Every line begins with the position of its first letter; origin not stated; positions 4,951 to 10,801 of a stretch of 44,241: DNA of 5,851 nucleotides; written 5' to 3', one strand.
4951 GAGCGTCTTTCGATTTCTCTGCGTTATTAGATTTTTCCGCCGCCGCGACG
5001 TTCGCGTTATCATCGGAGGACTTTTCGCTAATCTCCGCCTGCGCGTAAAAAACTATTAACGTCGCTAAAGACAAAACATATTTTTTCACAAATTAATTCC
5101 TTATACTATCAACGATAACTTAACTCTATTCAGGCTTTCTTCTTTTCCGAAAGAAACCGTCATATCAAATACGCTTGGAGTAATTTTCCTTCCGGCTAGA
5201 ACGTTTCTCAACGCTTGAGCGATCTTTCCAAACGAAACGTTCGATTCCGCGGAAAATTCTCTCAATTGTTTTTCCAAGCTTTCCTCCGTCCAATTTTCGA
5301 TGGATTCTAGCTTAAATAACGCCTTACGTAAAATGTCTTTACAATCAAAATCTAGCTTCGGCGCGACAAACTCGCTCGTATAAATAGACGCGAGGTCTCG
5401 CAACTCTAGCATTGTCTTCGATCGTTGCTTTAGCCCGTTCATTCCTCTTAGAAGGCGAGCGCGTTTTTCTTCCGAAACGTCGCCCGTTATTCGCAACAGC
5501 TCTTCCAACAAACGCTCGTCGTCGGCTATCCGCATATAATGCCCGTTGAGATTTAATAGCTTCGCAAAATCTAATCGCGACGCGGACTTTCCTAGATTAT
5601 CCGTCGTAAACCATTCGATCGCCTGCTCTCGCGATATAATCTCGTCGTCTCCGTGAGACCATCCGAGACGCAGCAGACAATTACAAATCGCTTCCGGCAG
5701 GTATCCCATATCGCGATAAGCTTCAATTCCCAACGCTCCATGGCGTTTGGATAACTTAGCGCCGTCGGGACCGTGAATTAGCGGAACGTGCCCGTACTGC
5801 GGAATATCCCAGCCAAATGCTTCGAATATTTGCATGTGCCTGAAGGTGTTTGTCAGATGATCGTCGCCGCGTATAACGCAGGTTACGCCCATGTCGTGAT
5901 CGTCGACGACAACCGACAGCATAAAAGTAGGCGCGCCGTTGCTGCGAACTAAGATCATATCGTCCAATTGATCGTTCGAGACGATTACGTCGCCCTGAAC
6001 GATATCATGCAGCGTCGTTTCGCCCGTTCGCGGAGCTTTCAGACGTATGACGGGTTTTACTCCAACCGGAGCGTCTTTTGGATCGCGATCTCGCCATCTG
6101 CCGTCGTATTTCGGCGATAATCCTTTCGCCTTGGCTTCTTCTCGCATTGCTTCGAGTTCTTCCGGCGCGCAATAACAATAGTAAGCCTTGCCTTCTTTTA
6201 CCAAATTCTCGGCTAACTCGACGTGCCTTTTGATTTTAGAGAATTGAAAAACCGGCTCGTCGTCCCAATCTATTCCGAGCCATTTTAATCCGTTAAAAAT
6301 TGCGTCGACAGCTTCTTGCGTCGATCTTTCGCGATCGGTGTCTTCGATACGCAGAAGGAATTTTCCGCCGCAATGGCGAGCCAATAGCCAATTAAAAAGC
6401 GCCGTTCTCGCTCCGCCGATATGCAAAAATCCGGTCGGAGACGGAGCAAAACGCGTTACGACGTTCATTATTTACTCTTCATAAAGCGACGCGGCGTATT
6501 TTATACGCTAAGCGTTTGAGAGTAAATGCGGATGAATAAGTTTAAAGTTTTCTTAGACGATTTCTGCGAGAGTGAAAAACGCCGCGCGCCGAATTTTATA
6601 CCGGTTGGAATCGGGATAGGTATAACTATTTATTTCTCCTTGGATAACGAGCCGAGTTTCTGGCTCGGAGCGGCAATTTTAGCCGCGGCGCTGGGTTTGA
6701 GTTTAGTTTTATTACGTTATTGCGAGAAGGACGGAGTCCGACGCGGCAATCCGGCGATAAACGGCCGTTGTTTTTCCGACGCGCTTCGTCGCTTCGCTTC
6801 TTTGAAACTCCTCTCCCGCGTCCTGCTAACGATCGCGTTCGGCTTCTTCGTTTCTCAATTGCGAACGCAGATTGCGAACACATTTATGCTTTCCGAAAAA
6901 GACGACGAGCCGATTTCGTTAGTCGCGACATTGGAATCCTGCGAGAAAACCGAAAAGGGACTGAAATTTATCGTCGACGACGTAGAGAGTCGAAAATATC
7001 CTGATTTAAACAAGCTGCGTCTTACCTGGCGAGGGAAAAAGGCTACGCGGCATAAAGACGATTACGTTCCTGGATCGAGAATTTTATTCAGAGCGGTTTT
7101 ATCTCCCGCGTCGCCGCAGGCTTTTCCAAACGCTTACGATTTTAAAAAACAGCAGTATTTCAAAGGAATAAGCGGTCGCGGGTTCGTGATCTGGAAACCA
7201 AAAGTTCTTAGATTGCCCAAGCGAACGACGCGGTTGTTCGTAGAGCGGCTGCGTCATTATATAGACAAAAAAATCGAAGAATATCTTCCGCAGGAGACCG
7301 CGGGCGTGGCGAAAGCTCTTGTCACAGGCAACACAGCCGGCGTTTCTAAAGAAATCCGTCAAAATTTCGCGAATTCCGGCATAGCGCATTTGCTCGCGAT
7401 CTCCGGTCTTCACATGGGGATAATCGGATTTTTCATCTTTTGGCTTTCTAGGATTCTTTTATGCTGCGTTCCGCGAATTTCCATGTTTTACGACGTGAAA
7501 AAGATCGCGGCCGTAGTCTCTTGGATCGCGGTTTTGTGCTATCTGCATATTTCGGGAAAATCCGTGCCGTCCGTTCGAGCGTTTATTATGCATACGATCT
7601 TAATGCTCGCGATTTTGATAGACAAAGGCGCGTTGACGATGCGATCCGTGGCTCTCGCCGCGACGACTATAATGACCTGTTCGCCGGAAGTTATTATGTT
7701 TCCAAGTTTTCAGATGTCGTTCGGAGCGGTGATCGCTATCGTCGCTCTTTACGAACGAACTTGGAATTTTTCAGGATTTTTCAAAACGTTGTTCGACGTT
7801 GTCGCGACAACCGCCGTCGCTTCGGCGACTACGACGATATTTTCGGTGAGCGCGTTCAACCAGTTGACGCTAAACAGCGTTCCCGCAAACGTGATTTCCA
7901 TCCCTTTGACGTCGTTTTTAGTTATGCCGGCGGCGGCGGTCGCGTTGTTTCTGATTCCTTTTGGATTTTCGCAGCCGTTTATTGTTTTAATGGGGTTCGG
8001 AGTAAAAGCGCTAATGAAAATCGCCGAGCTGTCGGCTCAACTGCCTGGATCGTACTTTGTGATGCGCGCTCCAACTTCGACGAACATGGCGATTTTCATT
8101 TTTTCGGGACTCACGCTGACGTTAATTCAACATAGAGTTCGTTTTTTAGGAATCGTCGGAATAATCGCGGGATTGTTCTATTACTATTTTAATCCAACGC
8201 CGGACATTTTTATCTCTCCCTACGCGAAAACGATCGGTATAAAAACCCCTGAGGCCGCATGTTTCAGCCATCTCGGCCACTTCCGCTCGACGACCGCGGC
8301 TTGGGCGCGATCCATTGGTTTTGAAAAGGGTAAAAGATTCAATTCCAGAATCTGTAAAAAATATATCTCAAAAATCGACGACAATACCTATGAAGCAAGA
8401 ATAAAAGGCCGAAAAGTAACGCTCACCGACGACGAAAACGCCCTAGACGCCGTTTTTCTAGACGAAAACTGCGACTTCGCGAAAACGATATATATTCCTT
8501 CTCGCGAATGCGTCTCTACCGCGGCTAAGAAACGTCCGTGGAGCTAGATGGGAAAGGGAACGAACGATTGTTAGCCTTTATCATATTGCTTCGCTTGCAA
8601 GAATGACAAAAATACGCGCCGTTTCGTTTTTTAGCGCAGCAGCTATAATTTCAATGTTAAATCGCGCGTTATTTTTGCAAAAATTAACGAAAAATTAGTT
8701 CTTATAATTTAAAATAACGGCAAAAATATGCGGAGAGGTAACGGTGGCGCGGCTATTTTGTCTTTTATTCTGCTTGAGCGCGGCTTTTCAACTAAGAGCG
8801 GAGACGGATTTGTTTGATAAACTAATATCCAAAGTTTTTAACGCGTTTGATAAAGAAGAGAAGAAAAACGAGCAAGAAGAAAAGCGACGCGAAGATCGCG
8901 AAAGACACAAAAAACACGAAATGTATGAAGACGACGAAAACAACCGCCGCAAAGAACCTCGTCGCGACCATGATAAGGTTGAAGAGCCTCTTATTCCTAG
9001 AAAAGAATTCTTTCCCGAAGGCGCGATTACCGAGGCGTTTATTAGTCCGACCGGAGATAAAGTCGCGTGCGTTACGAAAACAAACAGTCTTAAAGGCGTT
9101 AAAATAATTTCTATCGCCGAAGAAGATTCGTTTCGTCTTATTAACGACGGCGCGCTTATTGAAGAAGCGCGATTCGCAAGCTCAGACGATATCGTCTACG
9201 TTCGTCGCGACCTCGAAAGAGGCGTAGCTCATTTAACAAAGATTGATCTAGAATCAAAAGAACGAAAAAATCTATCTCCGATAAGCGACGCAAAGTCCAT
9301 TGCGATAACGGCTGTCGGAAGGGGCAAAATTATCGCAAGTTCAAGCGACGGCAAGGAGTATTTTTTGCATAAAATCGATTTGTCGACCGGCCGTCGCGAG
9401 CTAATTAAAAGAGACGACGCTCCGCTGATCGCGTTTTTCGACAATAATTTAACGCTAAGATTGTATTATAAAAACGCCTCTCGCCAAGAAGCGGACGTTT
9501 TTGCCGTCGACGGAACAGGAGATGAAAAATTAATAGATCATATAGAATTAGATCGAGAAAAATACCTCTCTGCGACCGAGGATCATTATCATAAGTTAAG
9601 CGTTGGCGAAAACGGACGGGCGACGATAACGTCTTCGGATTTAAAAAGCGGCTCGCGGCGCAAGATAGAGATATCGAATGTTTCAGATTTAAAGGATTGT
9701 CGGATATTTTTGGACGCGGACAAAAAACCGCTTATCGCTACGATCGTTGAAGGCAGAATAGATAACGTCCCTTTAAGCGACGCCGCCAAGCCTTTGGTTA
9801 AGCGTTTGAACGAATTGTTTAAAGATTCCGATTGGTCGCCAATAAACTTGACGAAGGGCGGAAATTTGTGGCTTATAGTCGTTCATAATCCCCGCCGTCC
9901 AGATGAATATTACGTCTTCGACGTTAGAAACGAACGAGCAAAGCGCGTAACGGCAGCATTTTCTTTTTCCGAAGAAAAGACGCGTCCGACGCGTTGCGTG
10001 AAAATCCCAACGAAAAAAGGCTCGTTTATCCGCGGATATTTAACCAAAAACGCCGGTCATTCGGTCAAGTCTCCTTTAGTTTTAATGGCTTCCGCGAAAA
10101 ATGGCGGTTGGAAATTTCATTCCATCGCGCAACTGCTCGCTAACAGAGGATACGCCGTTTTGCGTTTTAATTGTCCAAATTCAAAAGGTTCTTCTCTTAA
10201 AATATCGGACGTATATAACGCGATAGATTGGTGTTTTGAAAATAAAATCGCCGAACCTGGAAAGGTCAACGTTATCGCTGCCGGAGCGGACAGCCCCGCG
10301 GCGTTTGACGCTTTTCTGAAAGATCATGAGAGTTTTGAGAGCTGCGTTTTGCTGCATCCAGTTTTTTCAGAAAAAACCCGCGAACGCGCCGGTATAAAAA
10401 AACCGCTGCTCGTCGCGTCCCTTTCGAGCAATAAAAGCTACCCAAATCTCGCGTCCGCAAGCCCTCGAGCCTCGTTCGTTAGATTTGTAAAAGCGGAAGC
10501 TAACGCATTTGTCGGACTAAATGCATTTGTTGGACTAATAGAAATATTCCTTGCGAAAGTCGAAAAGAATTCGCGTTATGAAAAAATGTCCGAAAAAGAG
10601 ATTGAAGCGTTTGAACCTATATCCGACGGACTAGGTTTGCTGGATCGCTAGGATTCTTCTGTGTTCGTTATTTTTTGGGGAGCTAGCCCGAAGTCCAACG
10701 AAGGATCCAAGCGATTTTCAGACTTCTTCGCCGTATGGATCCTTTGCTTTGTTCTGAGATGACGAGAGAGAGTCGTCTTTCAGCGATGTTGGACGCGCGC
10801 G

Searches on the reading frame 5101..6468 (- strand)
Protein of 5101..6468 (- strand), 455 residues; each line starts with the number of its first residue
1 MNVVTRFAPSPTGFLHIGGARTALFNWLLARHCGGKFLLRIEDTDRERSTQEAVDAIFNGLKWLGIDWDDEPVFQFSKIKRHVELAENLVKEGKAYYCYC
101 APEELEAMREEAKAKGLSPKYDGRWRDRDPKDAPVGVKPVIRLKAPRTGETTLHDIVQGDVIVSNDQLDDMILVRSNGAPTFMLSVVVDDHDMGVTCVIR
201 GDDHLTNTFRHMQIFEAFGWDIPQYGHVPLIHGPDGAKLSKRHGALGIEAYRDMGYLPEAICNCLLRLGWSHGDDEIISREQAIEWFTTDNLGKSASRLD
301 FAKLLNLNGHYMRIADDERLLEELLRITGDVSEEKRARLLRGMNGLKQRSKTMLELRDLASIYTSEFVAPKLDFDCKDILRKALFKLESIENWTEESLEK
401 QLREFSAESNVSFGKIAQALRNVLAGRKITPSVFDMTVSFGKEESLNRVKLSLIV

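Call 26: search_protein_families(library=pfam, proteins=[window:5101-6468:-], max_evalue=0.01)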
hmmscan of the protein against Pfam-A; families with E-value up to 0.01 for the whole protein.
window:5101-6468:- (455 aa): 2 families
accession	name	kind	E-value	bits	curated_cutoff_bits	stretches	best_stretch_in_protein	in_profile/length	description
PF00749.27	tRNA-synt_1c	-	3.1e-92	309.3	23.4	1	3-304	2-312/314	tRNA synthetases class I (E and Q), catalytic domain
PF19269.4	Anticodon_2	-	1.4e-21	77.8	23.6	1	323-450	5-138/141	Anticodon binding domain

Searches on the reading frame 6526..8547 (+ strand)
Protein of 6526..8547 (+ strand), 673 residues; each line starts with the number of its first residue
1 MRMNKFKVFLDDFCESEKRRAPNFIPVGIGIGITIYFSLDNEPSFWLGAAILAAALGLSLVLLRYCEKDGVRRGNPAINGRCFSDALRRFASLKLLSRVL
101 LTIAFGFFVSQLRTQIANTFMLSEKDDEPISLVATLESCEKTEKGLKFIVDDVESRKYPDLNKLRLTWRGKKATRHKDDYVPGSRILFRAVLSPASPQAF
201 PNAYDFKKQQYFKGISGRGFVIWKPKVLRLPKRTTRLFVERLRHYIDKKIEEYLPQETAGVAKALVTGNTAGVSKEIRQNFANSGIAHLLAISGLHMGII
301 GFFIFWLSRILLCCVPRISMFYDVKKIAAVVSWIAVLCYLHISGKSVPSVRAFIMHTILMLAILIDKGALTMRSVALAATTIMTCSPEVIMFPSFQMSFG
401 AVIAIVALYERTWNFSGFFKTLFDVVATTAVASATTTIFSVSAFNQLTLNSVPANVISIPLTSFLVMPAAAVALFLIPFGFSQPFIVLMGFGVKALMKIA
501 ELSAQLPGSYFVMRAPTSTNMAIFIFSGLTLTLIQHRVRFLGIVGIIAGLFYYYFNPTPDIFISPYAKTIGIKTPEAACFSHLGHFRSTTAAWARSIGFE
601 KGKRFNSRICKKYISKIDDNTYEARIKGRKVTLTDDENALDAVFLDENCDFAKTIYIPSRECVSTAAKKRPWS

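Call 26: search_protein_families(library=pfam, proteins=[window:6526-8547:+], max_evalue=0.01)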
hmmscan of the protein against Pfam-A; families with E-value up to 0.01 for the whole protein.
window:6526-8547:+ (673 aa): 2 families
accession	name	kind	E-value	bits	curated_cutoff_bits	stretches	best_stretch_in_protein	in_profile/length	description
PF03772.21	Competence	-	4.6e-54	184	23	1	265-535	1-267/270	Competence protein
PF13567.11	DUF4131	-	1.9e-14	54.1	31.6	1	44-221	5-159/165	Domain of unknown function (DUF4131)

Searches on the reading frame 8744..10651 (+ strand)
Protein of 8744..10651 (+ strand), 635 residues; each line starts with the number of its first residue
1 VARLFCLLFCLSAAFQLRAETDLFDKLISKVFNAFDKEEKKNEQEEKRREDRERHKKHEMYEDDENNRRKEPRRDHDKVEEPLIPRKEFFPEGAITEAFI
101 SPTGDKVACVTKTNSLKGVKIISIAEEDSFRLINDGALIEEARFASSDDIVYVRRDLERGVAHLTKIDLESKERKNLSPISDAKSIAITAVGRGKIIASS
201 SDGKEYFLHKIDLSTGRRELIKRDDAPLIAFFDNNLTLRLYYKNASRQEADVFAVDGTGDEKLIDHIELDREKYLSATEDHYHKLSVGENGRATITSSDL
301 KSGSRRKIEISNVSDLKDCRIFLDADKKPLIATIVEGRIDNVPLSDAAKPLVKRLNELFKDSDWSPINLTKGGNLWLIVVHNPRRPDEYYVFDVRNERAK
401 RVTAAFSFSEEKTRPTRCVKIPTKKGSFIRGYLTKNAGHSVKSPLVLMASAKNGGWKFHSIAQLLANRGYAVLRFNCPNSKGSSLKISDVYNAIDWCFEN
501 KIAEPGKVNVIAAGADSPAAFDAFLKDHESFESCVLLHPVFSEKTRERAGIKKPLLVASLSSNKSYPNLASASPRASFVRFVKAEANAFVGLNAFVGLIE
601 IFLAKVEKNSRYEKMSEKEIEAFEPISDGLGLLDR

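Call 3: search_protein_families(library=pfam, proteins=[window:8744-10651:+], max_evalue=0.1)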
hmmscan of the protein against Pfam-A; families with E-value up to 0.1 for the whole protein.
window:8744-10651:+ (635 aa): 0 families

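Call 4: search_protein_families(library=ncbifam, proteins=[window:8744-10651:+], max_evalue=0.1)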
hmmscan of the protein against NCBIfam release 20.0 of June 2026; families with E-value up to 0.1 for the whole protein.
window:8744-10651:+ (635 aa): 1 family
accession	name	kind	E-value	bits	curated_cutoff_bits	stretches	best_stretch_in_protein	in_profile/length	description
NF041443.1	DDRRRQL_YjdP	equivalog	0.002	18.4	90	1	6-74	7-77/101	DDRRRQL repeat protein YjdP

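Call 37: search_protein_families(library=pfam, proteins=[window:8744-10651:+], max_evalue=10)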
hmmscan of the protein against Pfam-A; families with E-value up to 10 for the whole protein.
window:8744-10651:+ (635 aa): 1 family
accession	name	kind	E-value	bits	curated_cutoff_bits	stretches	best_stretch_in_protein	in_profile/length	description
PF14513.12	DAG_kinase_N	-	0.22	12.2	23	1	20-70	60-109/151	Diacylglycerol kinase N-terminus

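Call 63: find_encoding_contigs(protein=window:8744-10651:+, flank=10000, max_places=10)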
Protein window:8744-10651:+ (635 aa): no gene with exactly this product is on record in the collection.
